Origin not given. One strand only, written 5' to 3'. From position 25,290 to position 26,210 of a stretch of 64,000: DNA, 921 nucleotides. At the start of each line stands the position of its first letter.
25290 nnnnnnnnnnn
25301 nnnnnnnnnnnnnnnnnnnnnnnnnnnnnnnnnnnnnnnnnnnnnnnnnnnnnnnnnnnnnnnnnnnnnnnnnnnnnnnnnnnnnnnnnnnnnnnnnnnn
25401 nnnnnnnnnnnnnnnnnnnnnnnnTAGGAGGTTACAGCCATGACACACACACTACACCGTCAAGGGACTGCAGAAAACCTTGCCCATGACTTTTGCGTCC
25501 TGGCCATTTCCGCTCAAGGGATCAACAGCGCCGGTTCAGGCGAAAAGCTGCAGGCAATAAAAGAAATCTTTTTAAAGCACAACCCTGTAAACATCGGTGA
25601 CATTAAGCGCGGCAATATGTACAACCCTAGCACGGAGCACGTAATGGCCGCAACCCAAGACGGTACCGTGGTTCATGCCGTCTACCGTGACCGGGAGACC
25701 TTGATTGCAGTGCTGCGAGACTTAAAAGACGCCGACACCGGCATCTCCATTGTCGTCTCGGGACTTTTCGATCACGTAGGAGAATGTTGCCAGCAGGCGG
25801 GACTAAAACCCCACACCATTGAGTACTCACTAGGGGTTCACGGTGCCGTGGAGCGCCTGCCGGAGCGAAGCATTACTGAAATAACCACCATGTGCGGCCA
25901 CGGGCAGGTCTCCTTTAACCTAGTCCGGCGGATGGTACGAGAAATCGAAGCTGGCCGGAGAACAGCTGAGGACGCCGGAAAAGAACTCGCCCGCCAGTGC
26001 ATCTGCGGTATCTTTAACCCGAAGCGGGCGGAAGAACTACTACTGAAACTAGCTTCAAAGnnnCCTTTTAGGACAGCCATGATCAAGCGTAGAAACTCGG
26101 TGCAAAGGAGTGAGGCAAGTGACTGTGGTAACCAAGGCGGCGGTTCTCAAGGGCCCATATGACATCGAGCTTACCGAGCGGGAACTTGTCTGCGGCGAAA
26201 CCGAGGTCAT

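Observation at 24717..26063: Copy 2 of the ferredoxin-fusion/MTHTLHR module, embedded between an M20 peptidase and a Zn-ADH under a divergent GntR regulator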

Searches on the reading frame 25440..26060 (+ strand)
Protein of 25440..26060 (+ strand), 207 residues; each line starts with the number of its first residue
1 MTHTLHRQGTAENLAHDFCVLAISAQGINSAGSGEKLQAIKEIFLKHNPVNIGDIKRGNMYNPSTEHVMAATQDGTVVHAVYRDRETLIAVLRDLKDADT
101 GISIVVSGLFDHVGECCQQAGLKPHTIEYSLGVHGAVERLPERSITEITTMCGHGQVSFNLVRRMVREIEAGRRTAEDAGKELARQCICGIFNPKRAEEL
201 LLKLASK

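Call 7: search_protein_families(library=pfam, proteins=[window:25440-26060:+], max_evalue=0.01)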
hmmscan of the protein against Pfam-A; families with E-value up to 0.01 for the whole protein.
window:25440-26060:+ (207 aa): 0 families

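Call 8: search_protein_families(library=ncbifam, proteins=[window:25440-26060:+], max_evalue=0.01)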
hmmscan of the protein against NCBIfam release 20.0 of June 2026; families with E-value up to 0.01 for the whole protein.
window:25440-26060:+ (207 aa): 0 families

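Call 9: search_solved_structures(query=window:25440-26060:+, max_evalue=10)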
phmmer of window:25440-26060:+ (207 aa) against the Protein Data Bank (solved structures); distinct sequences matched with E-value up to 10: 6.
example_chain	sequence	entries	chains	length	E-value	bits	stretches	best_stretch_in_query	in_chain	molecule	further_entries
7u10_A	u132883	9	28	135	0.37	13.6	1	48-131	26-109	Transmembrane protein 106B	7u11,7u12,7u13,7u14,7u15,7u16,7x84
8b7d_A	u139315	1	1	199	0.53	13.1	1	45-131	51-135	Transmembrane protein 106B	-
5idv_A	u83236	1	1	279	0.61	12.9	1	22-107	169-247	Lipid A export ATP-binding/permease protein MsbA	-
4ae4_A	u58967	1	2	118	0.69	12.7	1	88-139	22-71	UBIQUITIN-ASSOCIATED PROTEIN 1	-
7u17_B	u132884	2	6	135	0.9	12.3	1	48-131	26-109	Transmembrane protein 106B | TMEM106B protein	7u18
7qvf_A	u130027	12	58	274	1.3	11.8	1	48-131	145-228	Transmembrane protein 106B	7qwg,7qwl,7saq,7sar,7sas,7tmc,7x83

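Call 13: find_homologous_proteins(query=window:25440-26060:+)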
Query window:25440-26060:+ (207 aa): 1864 proteins with E <= 0.001 among 2359 candidates; the best 120 are listed.
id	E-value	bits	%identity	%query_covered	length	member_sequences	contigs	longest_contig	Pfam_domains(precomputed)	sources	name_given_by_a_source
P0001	2.5e-133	460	100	100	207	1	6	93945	-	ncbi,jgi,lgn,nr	ncbi:MAG: hypothetical protein GX062_09350 [Firmicutes bacterium]|jgi:hypothetical protein|nr:hypoth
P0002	1.7e-109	382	82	100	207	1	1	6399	-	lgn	-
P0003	1.3e-108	379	80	100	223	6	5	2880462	-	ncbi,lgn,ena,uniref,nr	ncbi:hypothetical protein [Gelria sp. Kuro-4]|uniref:hypothetical protein n=1 Tax=Gelria sp. Kuro-4 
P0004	1.4e-106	372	80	100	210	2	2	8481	-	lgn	-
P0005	6.5e-104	364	77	100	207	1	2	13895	-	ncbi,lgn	-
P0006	3.2e-100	352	76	100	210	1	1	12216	-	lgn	-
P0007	9.0e-100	350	75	100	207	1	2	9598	-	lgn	-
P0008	1.0e-99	350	76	99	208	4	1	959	-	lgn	-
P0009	2.8e-98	345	73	100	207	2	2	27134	-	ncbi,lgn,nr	ncbi:MAG: hypothetical protein M1299_00060 [Firmicutes bacterium]|nr:hypothetical protein [Bacillota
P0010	4.4e-98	345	78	94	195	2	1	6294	-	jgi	jgi:hypothetical protein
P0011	1.0e-84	301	67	99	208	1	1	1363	-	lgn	-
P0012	4.1e-81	289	63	100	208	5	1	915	-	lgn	-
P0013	8.9e-76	272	61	99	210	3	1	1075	-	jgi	jgi:hypothetical protein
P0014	2.4e-75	270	58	94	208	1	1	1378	-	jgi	-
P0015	6.1e-73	263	55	99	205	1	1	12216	-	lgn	-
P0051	4.0e-67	244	51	97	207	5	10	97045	-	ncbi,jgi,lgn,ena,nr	ncbi:MAG: hypothetical protein PHI04_00060 [Clostridiaceae bacterium]|nr:hypothetical protein [Clost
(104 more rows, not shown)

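Call 21: find_related_loci(query=A1, collection=genome_contigs, flank=8000)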
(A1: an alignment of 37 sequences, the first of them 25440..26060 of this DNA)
Query A1 (207 aa) in genome_contigs; peptide patterns used: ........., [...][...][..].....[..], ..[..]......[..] (x = any residue, [..] = any of these).
599 stretches matched a pattern (row limit reached: there are more); 578 encode a relative of the query (tblastn E <= 1e-3); the best 80 are kept; 80 distinct loci.
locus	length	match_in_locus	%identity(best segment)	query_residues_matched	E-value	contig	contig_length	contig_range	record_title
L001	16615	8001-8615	74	1-205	3e-103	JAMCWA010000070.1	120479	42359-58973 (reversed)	MAG: Bacillota bacterium isolate FK_Sedi_B_Bin.70 NODE_214_length_120479_cov_5.46244, whole genome shotgun sequence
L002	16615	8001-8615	55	1-207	3e-75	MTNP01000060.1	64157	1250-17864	MAG: Dehalococcoides sp. JdFR-54 JGI24020J35080_1000188, whole genome shotgun sequence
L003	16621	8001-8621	51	1-207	4e-75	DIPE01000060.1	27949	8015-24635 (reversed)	MAG TPA_asm: Firmicutes bacterium UBA5496 UBA5496_contig_1906, whole genome shotgun sequence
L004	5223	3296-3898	55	1-201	1e-74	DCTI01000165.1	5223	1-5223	MAG TPA_asm: Negativicutes bacterium UBA1444 UBA1444_contig_59205, whole genome shotgun sequence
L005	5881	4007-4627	52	1-207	3e-74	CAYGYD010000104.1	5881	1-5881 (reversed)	MAG TPA_asm: uncultured Dehalococcoidales bacterium isolate ERP119294_co4_27 genome assembly, contig: NODE_17135_length_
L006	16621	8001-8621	53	1-207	3e-73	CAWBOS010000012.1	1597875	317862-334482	MAG: uncultured delta proteobacterium isolate MFD01299.bin.3.111 genome assembly, contig: contig_6052, whole genome shot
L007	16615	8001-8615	53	1-205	4e-73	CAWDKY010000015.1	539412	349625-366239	MAG: uncultured delta proteobacterium isolate MFD04492.bin.2.115 genome assembly, contig: contig_19434, whole genome sho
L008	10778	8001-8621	53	1-207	5e-73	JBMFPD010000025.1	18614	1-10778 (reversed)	MAG: Anaerolineae bacterium isolate KM4338-54 NODE_25_length_18614_cov_3.308140, whole genome shotgun sequence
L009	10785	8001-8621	53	1-207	1e-72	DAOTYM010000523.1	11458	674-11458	MAG TPA_asm: Anaerolineae bacterium isolate H25_343 k127_1052443, whole genome shotgun sequence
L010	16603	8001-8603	52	1-201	2e-72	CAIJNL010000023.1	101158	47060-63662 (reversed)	MAG: uncultured Nitrospiraceae bacterium isolate AlinenLipids_bin-2809 genome assembly, contig: bin-2809:23/48, whole ge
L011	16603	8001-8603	52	1-201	3e-72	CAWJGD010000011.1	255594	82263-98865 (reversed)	MAG: uncultured Acidobacteriota bacterium isolate MFD05377.bin.2.28 genome assembly, contig: contig_135533, whole genome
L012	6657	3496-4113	50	1-206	3e-72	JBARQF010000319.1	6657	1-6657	MAG: Dehalococcoidales bacterium isolate MFD13432_ilm_asm_bin21 k127_213034, whole genome shotgun sequence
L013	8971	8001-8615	51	1-205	3e-72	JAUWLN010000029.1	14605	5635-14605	MAG: Dehalococcoidia bacterium isolate CSMAG_2373 CSMAG_2373_k141_1678907_length_14605_cov_7.0000, whole genome shotgun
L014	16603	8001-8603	51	1-201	1e-71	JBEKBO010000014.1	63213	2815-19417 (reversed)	MAG: Candidatus Korobacteraceae bacterium isolate SPRUCE 138 SPRUCE_138_14, whole genome shotgun sequence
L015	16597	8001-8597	55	1-201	3e-71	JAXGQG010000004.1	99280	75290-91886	MAG: Dehalococcoidia bacterium isolate AnMBR.bin320 bin320_4, whole genome shotgun sequence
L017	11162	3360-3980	52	1-207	9e-75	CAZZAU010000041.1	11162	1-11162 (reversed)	MAG TPA_asm: uncultured Dehalococcoidaceae bacterium isolate SRP141376_co1_352 genome assembly, contig: NODE_10952_lengt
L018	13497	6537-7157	52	1-207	8e-71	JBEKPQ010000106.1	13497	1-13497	MAG: Thermodesulfobacteriota bacterium isolate SPRUCE 468 SPRUCE_468_106, whole genome shotgun sequence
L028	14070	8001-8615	52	1-205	4e-69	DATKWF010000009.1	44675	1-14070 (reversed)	MAG TPA_asm: Dehalococcoidales bacterium isolate SMAG_U14155 k141_2414863, whole genome shotgun sequence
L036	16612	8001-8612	50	1-204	2e-68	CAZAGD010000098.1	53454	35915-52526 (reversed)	MAG TPA_asm: uncultured Syntrophaceae bacterium isolate SRP231805_co4_146 genome assembly, contig: k141_188732, whole ge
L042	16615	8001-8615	51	1-207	9e-68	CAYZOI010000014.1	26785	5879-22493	MAG TPA_asm: uncultured Dehalococcoidaceae bacterium isolate SRP077602_co2_376 genome assembly, contig: NODE_2693_length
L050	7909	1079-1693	51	1-207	4e-67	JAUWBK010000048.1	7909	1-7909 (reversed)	MAG: Dehalococcoidia bacterium isolate CSMAG_1318 CSMAG_1318_k141_2036233_length_7909_cov_20.1594, whole genome shotgun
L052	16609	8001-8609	50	1-204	6e-67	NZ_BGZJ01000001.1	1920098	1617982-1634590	Mesosutterella multiformis strain 4NBBH2 sequence1, whole genome shotgun sequence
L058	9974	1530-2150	50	1-207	2e-66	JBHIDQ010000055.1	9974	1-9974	MAG: Dehalococcoidales bacterium isolate b3.sp3_bin.43 NODE_2303_length_9974_cov_17.324025, whole genome shotgun sequenc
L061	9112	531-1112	53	1-196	6e-66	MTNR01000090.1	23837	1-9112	MAG: Dehalococcoides sp. JdFR-56 JGI24020J35080_1000650, whole genome shotgun sequence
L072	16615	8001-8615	47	1-205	1e-64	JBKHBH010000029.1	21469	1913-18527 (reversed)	MAG: Thermovirgaceae bacterium isolate D1M01_45 NODE_3471_length_21469_cov_7.061829, whole genome shotgun sequence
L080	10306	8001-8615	47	1-205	4e-64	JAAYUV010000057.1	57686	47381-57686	MAG: Peptococcaceae bacterium isolate AS27yjCOA_185 93573_AS27, whole genome shotgun sequence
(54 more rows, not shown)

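Call 23: predict_structure(alignment_id=A1)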
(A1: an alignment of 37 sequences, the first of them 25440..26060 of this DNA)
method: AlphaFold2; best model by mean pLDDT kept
length: 207 residues; sequences in the alignment: 37
mean_pLDDT: 91.8   pTM: 0.89
mean pLDDT of the five models: 91.8, 91.1, 90.1, 89.8, 88.9
residues with pLDDT >= 90: 159; 70-90: 43; 50-70: 2; < 50: 3
segments of 3 or more residues with pLDDT < 50: 1-3
pLDDT, mean of each block of 10 residues (from residue 1): 65 92 93 97 98 94 93 95 97 97 93 94 85 83 91 85 98 98 90 96 94
secondary structure, 60 per line:
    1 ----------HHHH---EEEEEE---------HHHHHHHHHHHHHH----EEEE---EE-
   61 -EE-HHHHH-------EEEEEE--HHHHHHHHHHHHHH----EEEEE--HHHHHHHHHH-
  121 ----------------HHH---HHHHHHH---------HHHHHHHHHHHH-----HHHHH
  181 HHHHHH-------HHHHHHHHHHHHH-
elements in order: H11-14 E18-23 H33-46 E51-54 H65-69 E77-82 H85-98 E103-107 H110-119 H143-149 H159-170 H176-186 H194-206

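Call 27: fold_search(model_id=the predicted structure, library=pdb)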
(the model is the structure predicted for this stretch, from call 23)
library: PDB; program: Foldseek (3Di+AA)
matches with E <= 10: 990; with E <= 0.001: 0
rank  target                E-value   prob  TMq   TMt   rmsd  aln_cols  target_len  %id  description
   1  9gs9_H                3.2e-02  0.60  0.24  0.25  20.9       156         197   15  Tn7016 PseCAST QCascade (released 2024-10-16)
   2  9ir1_A                4.4e-02  0.90  0.27  0.40   9.5       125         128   14  Crystal structure of CTB10-M40BpA (released 2025-07-16)
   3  2dcl_C                6.1e-02  0.97  0.29  0.56   9.0        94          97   15  Structure of PH1503 protein from Pyrococcus Horikoshii OT3 (released 2006-07-08)
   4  6i69                  6.1e-02  0.96  0.27  0.53   9.6        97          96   11  Circular permutant of ribosomal protein S6, adding 5aa to C terminal of P97-3, L10A mutant (released 2019-11-27)
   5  9ilo_B                6.1e-02  0.84  0.26  0.39   9.1       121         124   15  Crystal structure of CTB10-M4 (released 2025-05-14)
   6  9ipr_B                6.1e-02  0.82  0.27  0.40   9.2       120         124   12  Crystal structure of CTB10-M1 (released 2025-05-14)
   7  6i6e                  7.2e-02  0.96  0.27  0.53   9.8        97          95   10  Circular permutant of ribosomal protein S6, swap strand 1 , L10A mutant (released 2019-11-27)
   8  9ipr_G                7.6e-02  0.77  0.26  0.40   9.2       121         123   13  Crystal structure of CTB10-M1 (released 2025-05-14)
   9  9u4t_A                7.6e-02  0.47  0.30  0.10  17.8       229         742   12  Cryo-EM map of MSMEG_3496 in complex with AcpM, size exclusion chromatography peak1 (released 2025-12-10)
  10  9ilo_A                8.0e-02  0.77  0.26  0.39   9.1       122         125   15  Crystal structure of CTB10-M4 (released 2025-05-14)
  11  8zkp_A                8.0e-02  0.30  0.27  0.09  19.3       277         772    8  Cryo-EM structure of the efflux transporter MmpL5/MmpS5 from Mycobacterium tuberculosis, C3 symmetry (released 2025-05-21)
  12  7jil_k                8.5e-02  0.90  0.28  0.48  11.2       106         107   10  70S ribosome Flavobacterium johnsoniae (released 2020-12-02)
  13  5jk8_A                8.5e-02  0.30  0.24  0.14  16.6       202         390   14  Phenylalanine hydroxylase from dictyostelium - BH2, norleucine complex (released 2017-05-03)
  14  5o5j_F                9.4e-02  0.84  0.26  0.46   9.9        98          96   12  Structure of the 30S small ribosomal subunit from Mycobacterium smegmatis (released 2017-07-12)
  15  9ipr_C                9.4e-02  0.66  0.26  0.38   9.6       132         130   13  Crystal structure of CTB10-M1 (released 2025-05-14)
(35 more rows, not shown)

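Call 30: search_protein_families(library=pfam, proteins=[L036:8773-10623:+, L080:5859-7226:+, L058:2364-3626:+, L011:13537-15210:-, L010:13429-14430:+, L050:6687-7580:+, L042:11262-12674:+, L018:7224-8387:+, L011:4554-5645:+, L002:5915-7246:+], max_evalue=0.00001)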
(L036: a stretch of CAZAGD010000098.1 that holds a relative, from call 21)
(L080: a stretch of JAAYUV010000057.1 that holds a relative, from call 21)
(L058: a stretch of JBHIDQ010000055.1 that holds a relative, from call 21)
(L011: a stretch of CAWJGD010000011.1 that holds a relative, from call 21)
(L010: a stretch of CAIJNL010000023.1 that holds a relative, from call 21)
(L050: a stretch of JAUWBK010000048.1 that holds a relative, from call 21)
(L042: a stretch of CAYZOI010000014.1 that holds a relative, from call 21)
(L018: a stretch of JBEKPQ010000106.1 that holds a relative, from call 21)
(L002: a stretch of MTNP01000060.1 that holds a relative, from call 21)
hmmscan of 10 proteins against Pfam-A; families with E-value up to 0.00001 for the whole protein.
L036:8773-10623:+ (617 aa): 2 families
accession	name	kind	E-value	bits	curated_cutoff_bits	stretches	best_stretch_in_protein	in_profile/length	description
PF01314.23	AFOR_C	-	1.7e-90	304.4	27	1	230-607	11-385/385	Aldehyde ferredoxin oxidoreductase, domains 2 & 3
PF02730.20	AFOR_N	-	6.6e-64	215.8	29.8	1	8-207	1-196/199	Aldehyde ferredoxin oxidoreductase, N-terminal domain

L080:5859-7226:+ (456 aa): 1 family
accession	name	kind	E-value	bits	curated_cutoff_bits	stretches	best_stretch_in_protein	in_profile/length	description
PF03063.25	Prismane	-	5.3e-12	45.6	27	0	131-360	191-419/513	Prismane/CO dehydrogenase family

L058:2364-3626:+ (421 aa): 2 families
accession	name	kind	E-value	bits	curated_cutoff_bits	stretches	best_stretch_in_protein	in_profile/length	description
PF09861.14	Lar_N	-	5.6e-60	202.5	23.3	1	10-210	1-204/204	Lactate racemase N-terminal domain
PF21113.2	LarA_C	-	5.7e-34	117.7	25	1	274-412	5-147/152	Lactate racemase C-terminal domain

L011:13537-15210:- (557 aa): 3 families
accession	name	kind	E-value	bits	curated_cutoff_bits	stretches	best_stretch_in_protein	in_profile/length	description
PF00205.28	TPP_enzyme_M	-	2.3e-38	131.4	30.4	1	197-329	3-136/137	Thiamine pyrophosphate enzyme, central domain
PF02775.26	TPP_enzyme_C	-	3e-32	111.9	21.9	1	393-544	1-151/151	Thiamine pyrophosphate enzyme, C-terminal TPP binding domain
PF02776.23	TPP_enzyme_N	-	1.2e-25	90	26.8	1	4-114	2-115/119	Thiamine pyrophosphate enzyme, N-terminal TPP binding domain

L010:13429-14430:+ (334 aa): 3 families
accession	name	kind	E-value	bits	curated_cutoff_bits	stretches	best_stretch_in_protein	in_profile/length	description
PF00107.32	ADH_zinc_N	-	7.6e-27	94.2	31.8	1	163-282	3-122/129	Zinc-binding dehydrogenase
PF08240.17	ADH_N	-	1.1e-15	58.2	23.5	1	33-100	2-66/104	Alcohol dehydrogenase GroES-like domain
PF16912.11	Glu_dehyd_C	-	1.2e-06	28.7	34.9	1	153-331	33-208/211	Glucose dehydrogenase C-terminus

L050:6687-7580:+ (298 aa): 1 family
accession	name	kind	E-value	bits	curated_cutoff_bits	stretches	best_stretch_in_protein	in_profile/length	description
PF01261.30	AP_endonuc_2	-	8.3e-16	58.9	31.1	1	46-259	26-221/249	Xylose isomerase-like TIM barrel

L042:11262-12674:+ (471 aa): 2 families
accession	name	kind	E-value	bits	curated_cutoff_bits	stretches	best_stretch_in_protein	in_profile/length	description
PF02913.24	FAD-oxidase_C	-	2.7e-68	230.8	21.2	1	213-454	1-248/248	FAD linked oxidases, C-terminal domain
PF01565.28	FAD_binding_4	-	3e-45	153.7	26.4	1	39-177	1-138/139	FAD binding domain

L018:7224-8387:+ (388 aa): 1 family
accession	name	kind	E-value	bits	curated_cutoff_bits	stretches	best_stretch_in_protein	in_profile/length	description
PF02515.22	CoA_transf_3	-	7.7e-104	348.1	23.3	1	7-365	1-366/366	CoA-transferase family III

L011:4554-5645:+ (364 aa): 1 family
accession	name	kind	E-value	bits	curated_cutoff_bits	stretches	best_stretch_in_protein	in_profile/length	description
PF02615.19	Ldh_2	-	6.3e-104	348.1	38.8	1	4-346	2-332/333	Malate/L-lactate dehydrogenase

L002:5915-7246:+ (444 aa): 1 family
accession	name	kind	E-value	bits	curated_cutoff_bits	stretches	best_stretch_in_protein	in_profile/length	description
PF06808.19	DctM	-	2.4e-78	264.2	23.8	1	14-432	1-412/413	Tripartite ATP-independent periplasmic transporter, DctM component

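Call 34: find_encoding_contigs(protein=P0003, flank=8000, max_places=3)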
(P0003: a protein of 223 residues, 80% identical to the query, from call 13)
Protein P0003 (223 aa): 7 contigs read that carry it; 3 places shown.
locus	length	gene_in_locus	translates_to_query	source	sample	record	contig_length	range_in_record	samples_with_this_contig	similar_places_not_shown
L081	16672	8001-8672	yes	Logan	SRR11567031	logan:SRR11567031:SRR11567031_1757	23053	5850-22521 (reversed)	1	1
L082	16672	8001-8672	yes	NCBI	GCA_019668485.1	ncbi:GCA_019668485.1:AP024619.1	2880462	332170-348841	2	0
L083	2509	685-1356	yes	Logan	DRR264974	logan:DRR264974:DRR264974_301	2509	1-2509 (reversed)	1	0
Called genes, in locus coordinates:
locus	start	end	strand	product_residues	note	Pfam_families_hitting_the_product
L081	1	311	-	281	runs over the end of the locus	?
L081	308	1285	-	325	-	PF00005:ABC_tran, PF13304:AAA_21 (weak), PF08352:oligo_HPY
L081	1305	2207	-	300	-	PF12911:OppC_N, PF00528:BPD_transp_1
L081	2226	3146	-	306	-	PF19300:BPD_transp_1_N, PF00528:BPD_transp_1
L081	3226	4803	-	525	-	PF00496:SBP_bac_5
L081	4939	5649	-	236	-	PF00392:GntR, PF01978:TrmB (weak), PF07729:FCD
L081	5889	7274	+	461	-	PF01546:Peptidase_M20, PF07687:M20_dimer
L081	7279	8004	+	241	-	PF00037:Fer4 (weak), PF12797:Fer4_2 (faint), PF12837:Fer4_6 (weak), PF12838:Fer4_7 (weak), PF13237:Fer4_10 (weak), PF14697:Fer4_21 (faint)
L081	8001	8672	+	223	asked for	-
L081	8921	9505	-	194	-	PF14238:DUF4340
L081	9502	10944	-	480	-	PF23357:DUF7088, PF09822:ABC_transp_aux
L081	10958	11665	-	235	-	PF12679:ABC2_membrane_2, PF13346:ABC2_membrane_5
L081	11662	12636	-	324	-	PF00005:ABC_tran, PF13304:AAA_21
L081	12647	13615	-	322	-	-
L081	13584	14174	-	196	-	PF04542:Sigma70_r2, PF08281:Sigma70_r4_2, PF04545:Sigma70_r4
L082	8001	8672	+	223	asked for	-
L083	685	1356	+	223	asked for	-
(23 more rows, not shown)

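Call 35: find_encoding_contigs(protein=P0006, flank=10000, max_places=2)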
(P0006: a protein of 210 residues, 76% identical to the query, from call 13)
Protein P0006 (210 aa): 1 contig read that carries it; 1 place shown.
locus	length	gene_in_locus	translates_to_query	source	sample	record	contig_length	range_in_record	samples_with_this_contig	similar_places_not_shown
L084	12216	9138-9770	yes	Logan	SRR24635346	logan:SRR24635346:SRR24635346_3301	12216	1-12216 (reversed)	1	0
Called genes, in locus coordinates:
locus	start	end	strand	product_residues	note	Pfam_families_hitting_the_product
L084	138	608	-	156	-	-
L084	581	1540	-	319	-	PF00005:ABC_tran, PF08352:oligo_HPY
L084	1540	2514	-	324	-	PF00005:ABC_tran, PF13304:AAA_21 (faint), PF08352:oligo_HPY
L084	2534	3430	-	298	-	PF12911:OppC_N, PF00528:BPD_transp_1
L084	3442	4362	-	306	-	PF19300:BPD_transp_1_N, PF00528:BPD_transp_1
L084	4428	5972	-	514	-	PF00496:SBP_bac_5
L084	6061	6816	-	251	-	PF00392:GntR, PF01978:TrmB (faint), PF07729:FCD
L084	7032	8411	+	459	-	PF01546:Peptidase_M20, PF07687:M20_dimer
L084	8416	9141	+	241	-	PF00037:Fer4, PF12797:Fer4_2 (faint), PF12837:Fer4_6 (weak), PF12838:Fer4_7 (weak), PF13237:Fer4_10 (faint), PF14697:Fer4_21 (weak)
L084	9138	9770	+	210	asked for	-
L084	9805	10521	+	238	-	PF00037:Fer4 (weak), PF12797:Fer4_2 (faint), PF12837:Fer4_6 (faint), PF12838:Fer4_7 (weak), PF13237:Fer4_10 (faint), PF14697:Fer4_21 (weak)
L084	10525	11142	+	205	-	-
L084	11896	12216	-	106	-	?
